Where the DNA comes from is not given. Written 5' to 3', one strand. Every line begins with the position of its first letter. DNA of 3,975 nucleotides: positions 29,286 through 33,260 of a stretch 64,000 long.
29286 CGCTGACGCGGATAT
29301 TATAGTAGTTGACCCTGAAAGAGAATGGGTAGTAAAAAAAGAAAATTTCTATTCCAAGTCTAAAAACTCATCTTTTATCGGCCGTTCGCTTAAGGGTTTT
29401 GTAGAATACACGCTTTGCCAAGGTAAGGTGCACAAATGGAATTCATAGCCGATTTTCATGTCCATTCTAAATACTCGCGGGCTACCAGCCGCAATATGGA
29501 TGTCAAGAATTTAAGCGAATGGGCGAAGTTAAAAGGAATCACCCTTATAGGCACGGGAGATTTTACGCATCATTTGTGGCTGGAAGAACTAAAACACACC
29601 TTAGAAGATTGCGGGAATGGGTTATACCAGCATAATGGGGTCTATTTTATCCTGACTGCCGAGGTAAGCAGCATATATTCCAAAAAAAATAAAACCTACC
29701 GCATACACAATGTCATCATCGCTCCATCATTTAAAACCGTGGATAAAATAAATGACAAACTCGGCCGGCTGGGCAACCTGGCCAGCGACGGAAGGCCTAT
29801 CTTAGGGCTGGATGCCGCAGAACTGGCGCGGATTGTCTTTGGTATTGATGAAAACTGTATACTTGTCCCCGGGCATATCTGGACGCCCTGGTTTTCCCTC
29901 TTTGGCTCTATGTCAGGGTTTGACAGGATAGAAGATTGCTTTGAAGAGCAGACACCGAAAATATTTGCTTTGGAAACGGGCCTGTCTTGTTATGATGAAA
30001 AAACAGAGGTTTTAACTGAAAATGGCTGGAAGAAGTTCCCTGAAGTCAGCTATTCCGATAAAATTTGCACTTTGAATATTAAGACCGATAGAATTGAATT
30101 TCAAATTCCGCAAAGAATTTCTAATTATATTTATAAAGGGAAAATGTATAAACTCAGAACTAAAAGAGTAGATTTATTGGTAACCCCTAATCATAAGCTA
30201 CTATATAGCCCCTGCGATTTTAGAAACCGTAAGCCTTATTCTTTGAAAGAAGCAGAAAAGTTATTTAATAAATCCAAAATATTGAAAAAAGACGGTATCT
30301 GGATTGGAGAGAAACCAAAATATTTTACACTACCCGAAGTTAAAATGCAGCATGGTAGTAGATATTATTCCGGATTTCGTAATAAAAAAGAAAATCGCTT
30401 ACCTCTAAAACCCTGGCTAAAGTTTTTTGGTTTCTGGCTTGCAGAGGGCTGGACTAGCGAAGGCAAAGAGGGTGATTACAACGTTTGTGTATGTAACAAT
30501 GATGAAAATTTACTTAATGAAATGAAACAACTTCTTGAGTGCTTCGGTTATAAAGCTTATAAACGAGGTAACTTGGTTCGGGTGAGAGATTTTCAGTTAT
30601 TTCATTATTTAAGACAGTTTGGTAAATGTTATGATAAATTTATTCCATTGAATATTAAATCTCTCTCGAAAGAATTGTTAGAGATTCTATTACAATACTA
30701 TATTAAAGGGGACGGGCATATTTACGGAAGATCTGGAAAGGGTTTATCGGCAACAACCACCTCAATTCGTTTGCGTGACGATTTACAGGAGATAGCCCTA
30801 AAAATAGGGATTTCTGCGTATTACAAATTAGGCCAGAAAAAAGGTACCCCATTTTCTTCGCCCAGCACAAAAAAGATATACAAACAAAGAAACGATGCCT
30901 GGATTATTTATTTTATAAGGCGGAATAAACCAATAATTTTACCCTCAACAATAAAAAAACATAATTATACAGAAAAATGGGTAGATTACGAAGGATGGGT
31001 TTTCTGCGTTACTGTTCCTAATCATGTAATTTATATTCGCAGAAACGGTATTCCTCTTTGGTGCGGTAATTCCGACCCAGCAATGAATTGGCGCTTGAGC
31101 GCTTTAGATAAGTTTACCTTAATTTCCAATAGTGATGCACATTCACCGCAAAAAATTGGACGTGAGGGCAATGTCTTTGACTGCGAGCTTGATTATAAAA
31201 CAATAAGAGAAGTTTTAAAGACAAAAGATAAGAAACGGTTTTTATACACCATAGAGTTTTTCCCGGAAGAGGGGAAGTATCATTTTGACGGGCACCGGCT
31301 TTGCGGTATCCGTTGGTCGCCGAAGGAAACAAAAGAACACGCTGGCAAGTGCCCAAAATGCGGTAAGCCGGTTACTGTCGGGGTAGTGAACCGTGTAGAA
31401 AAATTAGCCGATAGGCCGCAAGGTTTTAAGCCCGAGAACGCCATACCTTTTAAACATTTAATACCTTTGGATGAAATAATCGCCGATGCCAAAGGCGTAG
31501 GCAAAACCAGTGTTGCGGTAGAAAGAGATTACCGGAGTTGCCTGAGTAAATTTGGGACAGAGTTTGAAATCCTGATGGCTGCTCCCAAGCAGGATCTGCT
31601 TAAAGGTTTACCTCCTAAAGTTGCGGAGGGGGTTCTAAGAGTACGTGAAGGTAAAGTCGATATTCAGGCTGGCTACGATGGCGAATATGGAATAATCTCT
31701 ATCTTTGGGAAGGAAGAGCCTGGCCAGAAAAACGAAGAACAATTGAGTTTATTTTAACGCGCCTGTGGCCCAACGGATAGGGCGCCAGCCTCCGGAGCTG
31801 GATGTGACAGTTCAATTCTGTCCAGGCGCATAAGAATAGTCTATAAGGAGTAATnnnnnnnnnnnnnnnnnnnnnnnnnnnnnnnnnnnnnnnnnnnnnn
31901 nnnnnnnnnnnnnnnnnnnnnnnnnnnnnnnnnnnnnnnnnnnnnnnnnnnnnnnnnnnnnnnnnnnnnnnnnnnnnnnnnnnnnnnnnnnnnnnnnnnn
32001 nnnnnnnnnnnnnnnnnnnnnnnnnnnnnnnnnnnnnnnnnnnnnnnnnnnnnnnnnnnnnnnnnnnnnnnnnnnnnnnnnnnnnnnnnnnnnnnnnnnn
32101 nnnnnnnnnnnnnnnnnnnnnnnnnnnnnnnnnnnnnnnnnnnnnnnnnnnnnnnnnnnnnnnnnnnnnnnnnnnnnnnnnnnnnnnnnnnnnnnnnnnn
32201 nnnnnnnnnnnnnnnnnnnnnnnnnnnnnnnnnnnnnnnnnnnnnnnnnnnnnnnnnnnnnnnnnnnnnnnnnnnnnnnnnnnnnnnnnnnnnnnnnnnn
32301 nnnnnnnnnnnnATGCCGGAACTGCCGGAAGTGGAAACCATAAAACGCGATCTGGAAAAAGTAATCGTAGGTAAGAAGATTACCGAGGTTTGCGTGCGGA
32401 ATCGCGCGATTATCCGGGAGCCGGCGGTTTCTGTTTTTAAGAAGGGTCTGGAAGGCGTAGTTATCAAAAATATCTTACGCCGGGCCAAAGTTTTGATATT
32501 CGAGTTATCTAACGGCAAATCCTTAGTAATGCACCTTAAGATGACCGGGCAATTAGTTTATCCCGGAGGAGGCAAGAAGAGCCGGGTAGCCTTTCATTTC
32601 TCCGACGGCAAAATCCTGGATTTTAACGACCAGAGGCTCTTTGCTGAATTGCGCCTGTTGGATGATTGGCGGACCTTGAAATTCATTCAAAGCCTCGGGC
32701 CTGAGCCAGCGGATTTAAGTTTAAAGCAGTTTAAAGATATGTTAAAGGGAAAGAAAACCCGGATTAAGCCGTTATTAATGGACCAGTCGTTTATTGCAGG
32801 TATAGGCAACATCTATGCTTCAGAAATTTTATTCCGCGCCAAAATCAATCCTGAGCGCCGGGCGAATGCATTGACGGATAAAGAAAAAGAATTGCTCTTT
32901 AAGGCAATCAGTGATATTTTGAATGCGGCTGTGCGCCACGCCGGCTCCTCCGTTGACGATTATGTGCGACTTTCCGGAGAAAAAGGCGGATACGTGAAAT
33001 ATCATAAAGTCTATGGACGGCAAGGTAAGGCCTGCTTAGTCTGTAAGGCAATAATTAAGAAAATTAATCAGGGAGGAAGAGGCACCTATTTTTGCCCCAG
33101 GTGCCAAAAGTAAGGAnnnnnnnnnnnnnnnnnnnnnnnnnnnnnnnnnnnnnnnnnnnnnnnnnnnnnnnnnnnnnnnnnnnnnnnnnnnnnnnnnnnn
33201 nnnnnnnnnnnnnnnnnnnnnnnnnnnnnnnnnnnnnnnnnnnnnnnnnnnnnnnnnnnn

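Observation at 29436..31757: Intein with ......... endonuclease domain splitting the ETGLS|SDP motif of an endonuclease Q (EndoQ) homologue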

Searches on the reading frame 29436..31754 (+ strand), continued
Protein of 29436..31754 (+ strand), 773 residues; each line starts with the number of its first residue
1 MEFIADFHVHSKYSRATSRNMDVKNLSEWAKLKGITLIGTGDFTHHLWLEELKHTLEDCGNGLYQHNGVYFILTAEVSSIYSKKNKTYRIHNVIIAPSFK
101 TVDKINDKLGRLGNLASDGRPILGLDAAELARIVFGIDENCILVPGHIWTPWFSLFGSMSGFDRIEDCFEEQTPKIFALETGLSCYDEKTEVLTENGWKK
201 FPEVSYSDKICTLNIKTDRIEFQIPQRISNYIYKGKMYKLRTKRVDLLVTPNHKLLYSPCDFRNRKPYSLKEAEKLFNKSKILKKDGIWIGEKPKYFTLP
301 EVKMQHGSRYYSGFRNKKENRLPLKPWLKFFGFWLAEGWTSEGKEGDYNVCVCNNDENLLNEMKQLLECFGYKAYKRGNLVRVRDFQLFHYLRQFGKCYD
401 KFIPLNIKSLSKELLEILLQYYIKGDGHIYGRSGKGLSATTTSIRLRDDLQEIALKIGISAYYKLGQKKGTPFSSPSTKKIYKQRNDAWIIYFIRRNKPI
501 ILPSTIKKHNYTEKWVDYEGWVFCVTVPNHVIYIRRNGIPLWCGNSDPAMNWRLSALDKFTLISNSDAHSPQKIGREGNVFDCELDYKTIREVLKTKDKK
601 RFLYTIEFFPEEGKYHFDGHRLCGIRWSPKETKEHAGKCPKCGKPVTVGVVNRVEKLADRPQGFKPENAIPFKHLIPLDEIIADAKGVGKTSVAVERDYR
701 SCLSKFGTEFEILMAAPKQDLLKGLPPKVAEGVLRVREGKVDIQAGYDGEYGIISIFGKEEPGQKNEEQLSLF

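Call 41: find_encoding_contigs(protein=P0002, flank=3000, max_places=2)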
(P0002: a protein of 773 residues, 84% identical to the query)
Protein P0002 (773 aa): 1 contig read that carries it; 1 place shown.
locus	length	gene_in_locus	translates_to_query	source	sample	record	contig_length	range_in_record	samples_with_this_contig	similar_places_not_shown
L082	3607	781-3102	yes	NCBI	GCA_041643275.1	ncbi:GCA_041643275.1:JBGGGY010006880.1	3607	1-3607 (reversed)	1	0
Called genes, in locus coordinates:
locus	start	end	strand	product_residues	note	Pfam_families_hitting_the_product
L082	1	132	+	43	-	?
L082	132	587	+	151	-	PF01927:Mut7-C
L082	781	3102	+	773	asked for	PF14528:LAGLIDADG_3 (weak), PF27218:MJ0043_C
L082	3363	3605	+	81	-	?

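Call 61: search_protein_families(library=pfam, proteins=[L059:6001-8475:+, P0041], max_evalue=0.01)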
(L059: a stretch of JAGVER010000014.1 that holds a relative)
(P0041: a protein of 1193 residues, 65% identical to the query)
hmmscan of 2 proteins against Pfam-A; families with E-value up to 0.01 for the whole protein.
L059:6001-8475:+ (825 aa): 2 families
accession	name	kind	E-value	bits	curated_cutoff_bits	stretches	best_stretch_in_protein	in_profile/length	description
PF14890.11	Intein_splicing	-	4.2e-10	40.1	35.8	1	254-560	77-155/155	Intein splicing domain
PF13403.11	Hint_2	-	0.0013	19.5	28.4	1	148-199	2-53/147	Hint domain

P0041 (1193 aa): 6 families
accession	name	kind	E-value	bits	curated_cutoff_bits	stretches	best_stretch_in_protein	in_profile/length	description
PF14528.11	LAGLIDADG_3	-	2e-20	73.3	22.5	3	840-892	6-59/82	LAGLIDADG-like domain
PF14890.11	Intein_splicing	-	9.1e-17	61.7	35.8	2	183-569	31-155/155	Intein splicing domain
PF13403.11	Hint_2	-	3.8e-06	27.8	28.4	1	154-202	2-49/147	Hint domain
PF07591.16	PT-HINT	-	2.3e-05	25.1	27.7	0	162-224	3-71/137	Pretoxin HINT domain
PF14623.11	Vint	-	0.0012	19.1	27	0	154-223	2-65/166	Hint-domain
PF01079.26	Hint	-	0.0043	17.1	29.7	0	605-686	11-95/213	Hint module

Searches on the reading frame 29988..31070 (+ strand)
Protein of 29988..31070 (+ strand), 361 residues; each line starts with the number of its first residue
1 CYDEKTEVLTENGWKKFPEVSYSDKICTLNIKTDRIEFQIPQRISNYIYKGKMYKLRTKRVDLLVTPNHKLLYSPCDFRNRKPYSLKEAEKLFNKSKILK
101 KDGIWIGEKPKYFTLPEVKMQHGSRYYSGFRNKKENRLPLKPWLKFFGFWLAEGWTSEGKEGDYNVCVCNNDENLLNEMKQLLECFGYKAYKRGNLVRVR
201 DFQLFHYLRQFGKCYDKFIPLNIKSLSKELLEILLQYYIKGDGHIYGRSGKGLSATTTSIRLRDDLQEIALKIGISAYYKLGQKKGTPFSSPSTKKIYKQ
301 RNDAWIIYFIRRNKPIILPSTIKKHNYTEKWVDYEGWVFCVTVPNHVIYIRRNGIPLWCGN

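Call 3: search_protein_families(library=pfam, proteins=[window:29988-31070:+], max_evalue=0.1)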
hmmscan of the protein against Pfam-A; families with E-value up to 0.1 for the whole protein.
window:29988-31070:+ (361 aa): 2 families
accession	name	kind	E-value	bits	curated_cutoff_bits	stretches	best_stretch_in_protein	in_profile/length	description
PF14528.11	LAGLIDADG_3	-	7.3e-16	58.6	22.5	2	234-285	6-58/82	LAGLIDADG-like domain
PF14890.11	Intein_splicing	-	0.00054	20.2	35.8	1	21-354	18-150/155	Intein splicing domain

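Call 4: search_protein_families(library=ncbifam, proteins=[window:29988-31070:+], max_evalue=0.1)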
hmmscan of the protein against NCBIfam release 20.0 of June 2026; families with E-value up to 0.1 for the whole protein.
window:29988-31070:+ (361 aa): 5 families
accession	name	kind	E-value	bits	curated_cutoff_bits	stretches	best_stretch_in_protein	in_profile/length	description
NF011303.0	PRK14715.1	equivalog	4.2e-11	40.7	1585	1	98-285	1071-1268/1627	DNA-directed DNA polymerase II large subunit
TIGR01445.1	intein_Nterm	domain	4.1e-05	24.5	24.5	1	1-72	1-82/83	intein N-terminal splicing region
NF011491.0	PRK14898.1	equivalog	8.3e-05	20.8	783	1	146-267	248-372/860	DNA-directed RNA polymerase subunit A''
NF005852.0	PRK07773.1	equivalog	0.0012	17.1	780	1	211-286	591-671/886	replicative DNA helicase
NF033386.1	blaARL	exception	0.055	12.9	620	1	268-325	209-259/282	ARL family class A beta-lactamase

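Call 7: search_solved_structures(query=window:29988-31070:+, show_alignments=3, max_evalue=0.1)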
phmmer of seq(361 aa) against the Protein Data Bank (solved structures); distinct sequences matched with E-value up to 0.1: 0.

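Call 24: search_solved_structures(query=A1, max_evalue=1, show_alignments=2)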
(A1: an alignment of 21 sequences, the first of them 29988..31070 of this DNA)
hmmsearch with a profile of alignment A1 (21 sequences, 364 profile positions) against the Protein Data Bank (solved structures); distinct sequences matched with E-value up to 1: 9.
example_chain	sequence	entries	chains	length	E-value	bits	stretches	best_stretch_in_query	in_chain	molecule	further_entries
2cw7_A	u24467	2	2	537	5.8e-08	35.3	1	129-289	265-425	Endonuclease PI-PkoII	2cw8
6zgq_A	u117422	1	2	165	2.9e-05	26.5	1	6-76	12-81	AceL NrdHF-1-1 Intein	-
7qsu_A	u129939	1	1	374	5.9e-05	25.5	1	141-297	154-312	V-ATPase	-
7qss_A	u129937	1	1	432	9.2e-05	24.8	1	141-297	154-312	V-type ATP synthase alpha chain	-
2lrh_A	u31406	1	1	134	0.049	15.9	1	165-193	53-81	De novo designed protein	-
2lci_A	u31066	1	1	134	0.053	15.7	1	165-193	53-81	Protein OR36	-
2lr0_A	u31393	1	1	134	0.07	15.3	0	165-192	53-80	P-loop ntpase fold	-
2dyy_A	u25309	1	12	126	0.54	12.4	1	169-233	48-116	UPF0076 protein PH0854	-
3ifj_A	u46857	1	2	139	0.79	11.9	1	6-65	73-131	Endonuclease PI-MtuI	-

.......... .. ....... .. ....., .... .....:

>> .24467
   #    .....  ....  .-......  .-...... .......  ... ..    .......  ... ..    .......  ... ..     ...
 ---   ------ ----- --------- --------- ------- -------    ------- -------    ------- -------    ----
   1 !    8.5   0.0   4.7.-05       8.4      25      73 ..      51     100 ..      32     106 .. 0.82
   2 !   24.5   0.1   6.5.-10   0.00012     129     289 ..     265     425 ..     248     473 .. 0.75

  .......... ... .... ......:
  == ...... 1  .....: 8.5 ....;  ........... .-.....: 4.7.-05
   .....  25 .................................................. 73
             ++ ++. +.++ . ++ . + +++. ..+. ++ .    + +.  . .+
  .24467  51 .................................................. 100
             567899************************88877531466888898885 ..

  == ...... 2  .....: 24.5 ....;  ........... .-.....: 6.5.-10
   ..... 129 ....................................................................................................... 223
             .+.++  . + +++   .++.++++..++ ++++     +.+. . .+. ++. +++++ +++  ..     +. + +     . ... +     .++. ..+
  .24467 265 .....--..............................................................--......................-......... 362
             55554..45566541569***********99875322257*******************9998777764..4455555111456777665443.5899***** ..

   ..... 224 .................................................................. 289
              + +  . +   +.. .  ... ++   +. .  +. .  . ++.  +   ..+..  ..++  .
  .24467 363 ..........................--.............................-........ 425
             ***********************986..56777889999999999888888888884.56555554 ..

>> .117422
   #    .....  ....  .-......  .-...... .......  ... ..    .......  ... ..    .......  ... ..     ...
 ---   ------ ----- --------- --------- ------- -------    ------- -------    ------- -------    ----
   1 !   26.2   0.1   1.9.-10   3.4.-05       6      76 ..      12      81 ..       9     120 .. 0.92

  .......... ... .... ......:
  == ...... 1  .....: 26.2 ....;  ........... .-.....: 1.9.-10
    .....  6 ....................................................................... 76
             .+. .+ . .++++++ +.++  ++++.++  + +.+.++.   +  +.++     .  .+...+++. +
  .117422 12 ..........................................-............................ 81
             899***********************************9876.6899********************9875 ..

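Call 31: predict_structure(alignment_id=A1)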
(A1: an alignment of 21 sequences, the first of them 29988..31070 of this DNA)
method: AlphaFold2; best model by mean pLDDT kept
length: 361 residues; sequences in the alignment: 21
mean_pLDDT: 81.1   pTM: 0.82
mean pLDDT of the five models: 81.1, 80.0, 78.8, 76.7, 71.9
residues with pLDDT >= 90: 177; 70-90: 103; 50-70: 41; < 50: 40
segments of 3 or more residues with pLDDT < 50: 74-101, 313-324
pLDDT, mean of each block of 10 residues (from residue 1): 92 94 94 88 93 72 68 40 37 41 82 91 68 91 97 88 86 94 95 93 93 87 95 95 71 86 94 86 88 77 87 43 53 89 89 82 60
secondary structure, 60 per line:
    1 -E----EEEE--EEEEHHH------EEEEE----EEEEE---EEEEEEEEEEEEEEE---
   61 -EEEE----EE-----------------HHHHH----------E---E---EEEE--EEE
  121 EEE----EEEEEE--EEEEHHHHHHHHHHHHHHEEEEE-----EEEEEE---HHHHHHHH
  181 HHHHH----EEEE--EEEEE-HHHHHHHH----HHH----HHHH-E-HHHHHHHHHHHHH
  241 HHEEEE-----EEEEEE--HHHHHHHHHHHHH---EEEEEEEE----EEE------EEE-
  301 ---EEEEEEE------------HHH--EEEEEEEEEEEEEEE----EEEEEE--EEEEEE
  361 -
elements in order: E7-10 E13-16 E26-30 E35-39 E43-57 E62-65 H89-93 E112-115 E118-123 E128-133 E136-139 H140-153 E154-158 E164-169 H173-185 E190-193 E196-200 H202-209 H221-224 H228-242 E243-246 E252-257 H260-272 E276-283 E288-290 E297-299 E304-310 E328-342 E347-352 E355-360

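Call 33: fold_search(model_id=the predicted structure, library=pdb)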
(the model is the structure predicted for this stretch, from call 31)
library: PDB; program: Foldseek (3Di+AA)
matches with E <= 10: 692; with E <= 0.001: 41
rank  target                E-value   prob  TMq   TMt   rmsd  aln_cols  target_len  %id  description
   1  7qsu                  6.7e-16  1.00  0.58  0.58  11.8       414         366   18  Crystal structure of homing endonuclease-associated TliVMA intein (C1A, d333-339) (released 2022-03-30)
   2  7qss                  4.1e-14  1.00  0.57  0.49   9.5       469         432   16  Crystal structure of homing endonuclease-associated TliVMA intein (C1A) (released 2022-03-30)
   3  2cw7                  7.7e-12  1.00  0.58  0.41  11.5       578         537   13  Crystal structure of intein homing endonuclease II (released 2006-04-18)
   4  7qst                  2.2e-11  1.00  0.55  0.55  13.4       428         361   16  Crystal structure of homing endonuclease-associated PhoVMA intein (C1A) (released 2022-03-30)
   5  1ef0_A                2.5e-11  1.00  0.46  0.41  23.1       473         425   10  CRYSTAL STRUCTURE OF PI-SCEI MINIPRECURSOR (released 2000-06-07)
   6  1vde_A                7.6e-11  1.00  0.49  0.43  21.9       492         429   10  PI-SCEI, A HOMING ENDONUCLEASE WITH PROTEIN SPLICING ACTIVITY (released 1998-04-08)
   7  1vde_B                1.3e-10  1.00  0.47  0.41  22.7       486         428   10  PI-SCEI, A HOMING ENDONUCLEASE WITH PROTEIN SPLICING ACTIVITY (released 1998-04-08)
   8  1dq3                  1.3e-10  1.00  0.57  0.47   9.8       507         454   12  CRYSTAL STRUCTURE OF AN ARCHAEAL INTEIN-ENCODED HOMING ENDONUCLEASE PI-PFUI (released 2000-07-05)
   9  1lwt_A                2.6e-10  1.00  0.51  0.43  23.8       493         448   11  Crystal structure of the intein homing endonuclease PI-SceI bound to its substrate DNA (Ca2+ free) (released 2002-09-27)
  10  1dfa                  4.3e-10  1.00  0.51  0.47  21.6       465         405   11  CRYSTAL STRUCTURE OF PI-SCEI IN C2 SPACE GROUP (released 1999-12-08)
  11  1lws_A                4.3e-10  1.00  0.52  0.45  22.4       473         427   11  Crystal structure of the intein homing endonuclease PI-SceI bound to its recognition sequence (released 2002-09-27)
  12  1jva_B                9.3e-10  1.00  0.49  0.42  23.6       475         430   10  CRYSTAL STRUCTURE OF THE VMA1-DERIVED ENDONUCLEASE BEARING THE N AND C EXTEIN PROPEPTIDES (released 2002-08-29)
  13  1um2_B                1.4e-09  1.00  0.49  0.43  23.9       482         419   11  Crystal Structure of the Vma1-Derived Endonuclease with the Ligated Extein Segment (released 2004-09-22)
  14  1jva_A                1.4e-09  1.00  0.47  0.41  23.7       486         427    9  CRYSTAL STRUCTURE OF THE VMA1-DERIVED ENDONUCLEASE BEARING THE N AND C EXTEIN PROPEPTIDES (released 2002-08-29)
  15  1ef0_B                1.7e-09  1.00  0.47  0.44  23.5       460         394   10  CRYSTAL STRUCTURE OF PI-SCEI MINIPRECURSOR (released 2000-06-07)
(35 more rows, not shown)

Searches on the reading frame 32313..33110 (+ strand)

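Call 26: search_protein_families(library=ncbifam, proteins=[window:32313-33110:+], max_evalue=0.00001)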
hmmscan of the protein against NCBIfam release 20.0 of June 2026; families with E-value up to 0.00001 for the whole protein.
window:32313-33110:+ (266 aa): 7 families
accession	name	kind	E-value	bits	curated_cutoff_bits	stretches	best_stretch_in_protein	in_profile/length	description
NF002211.1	PRK01103.1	equivalog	2.2e-83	279.9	212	1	1-266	1-274/274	bifunctional DNA-formamidopyrimidine glycosylase/DNA-(apurinic or apyrimidinic site) lyase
TIGR00577.1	fpg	equivalog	1.9e-82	276.7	203.3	1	1-265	1-276/276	DNA-formamidopyrimidine glycosylase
NF011385.0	PRK14810.1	equivalog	1.2e-66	224.9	423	1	1-266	1-272/272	DNA-formamidopyrimidine glycosylase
NF010551.0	PRK13945.1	equivalog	1.8e-63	214.5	348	1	1-266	1-282/282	DNA-formamidopyrimidine glycosylase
NF011386.0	PRK14811.1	equivalog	1.3e-61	208.2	414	1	1-266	1-263/269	DNA-formamidopyrimidine glycosylase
NF007763.0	PRK10445.1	equivalog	6e-33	114.4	252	1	1-266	1-263/263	endonuclease VIII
NF040775.1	endonuc_Nei2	equivalog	2.4e-19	69.8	400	1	1-266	1-252/252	endonuclease VIII Nei2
